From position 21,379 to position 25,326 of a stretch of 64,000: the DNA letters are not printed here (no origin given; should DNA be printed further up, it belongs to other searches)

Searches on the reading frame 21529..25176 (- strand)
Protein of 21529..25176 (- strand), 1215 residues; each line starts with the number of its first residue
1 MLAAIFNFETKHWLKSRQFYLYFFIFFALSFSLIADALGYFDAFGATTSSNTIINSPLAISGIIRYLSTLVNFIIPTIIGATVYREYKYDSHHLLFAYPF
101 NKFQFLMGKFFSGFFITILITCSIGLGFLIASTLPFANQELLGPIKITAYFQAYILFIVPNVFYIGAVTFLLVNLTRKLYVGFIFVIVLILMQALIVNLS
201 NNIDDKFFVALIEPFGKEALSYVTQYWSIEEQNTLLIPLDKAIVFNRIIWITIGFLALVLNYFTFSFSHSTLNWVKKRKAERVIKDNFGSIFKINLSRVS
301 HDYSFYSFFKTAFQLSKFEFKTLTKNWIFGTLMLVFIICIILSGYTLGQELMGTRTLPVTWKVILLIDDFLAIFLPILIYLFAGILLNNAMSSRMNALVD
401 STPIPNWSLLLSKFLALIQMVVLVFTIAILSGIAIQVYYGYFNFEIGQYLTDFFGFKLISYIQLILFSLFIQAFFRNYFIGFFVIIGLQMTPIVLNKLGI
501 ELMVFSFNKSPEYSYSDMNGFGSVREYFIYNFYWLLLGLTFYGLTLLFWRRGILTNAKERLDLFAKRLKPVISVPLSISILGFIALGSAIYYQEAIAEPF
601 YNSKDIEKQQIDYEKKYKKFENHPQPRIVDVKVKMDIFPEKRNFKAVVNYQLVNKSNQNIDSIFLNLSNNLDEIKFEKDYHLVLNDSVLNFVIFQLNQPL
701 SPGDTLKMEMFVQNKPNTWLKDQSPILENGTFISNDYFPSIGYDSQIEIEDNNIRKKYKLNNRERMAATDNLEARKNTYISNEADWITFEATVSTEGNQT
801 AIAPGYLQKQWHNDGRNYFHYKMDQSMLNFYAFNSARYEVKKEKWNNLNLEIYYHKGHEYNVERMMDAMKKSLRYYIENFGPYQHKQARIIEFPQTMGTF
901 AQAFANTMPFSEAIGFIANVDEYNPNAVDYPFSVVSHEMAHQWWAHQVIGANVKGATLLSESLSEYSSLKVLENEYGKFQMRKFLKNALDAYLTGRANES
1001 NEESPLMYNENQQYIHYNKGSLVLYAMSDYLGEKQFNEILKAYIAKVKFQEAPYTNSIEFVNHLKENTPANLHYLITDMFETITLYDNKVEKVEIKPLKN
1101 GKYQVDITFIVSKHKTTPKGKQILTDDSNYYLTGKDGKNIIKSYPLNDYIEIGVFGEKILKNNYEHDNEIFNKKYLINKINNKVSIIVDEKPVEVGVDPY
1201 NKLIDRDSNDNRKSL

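Call 79: search_protein_families(library=pfam, proteins=[window:21529-25176:-], max_evalue=0.00001)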
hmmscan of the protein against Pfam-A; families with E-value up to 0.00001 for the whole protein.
window:21529-25176:- (1215 aa): 2 families
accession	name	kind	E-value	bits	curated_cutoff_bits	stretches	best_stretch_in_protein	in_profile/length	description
PF01433.26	Peptidase_M1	-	1.5e-13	51.3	27.7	1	866-1073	3-212/218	Peptidase family M1 domain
PF12730.13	ABC2_membrane_4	-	2.6e-07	31.3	27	0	17-191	10-177/179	ABC-2 family transporter protein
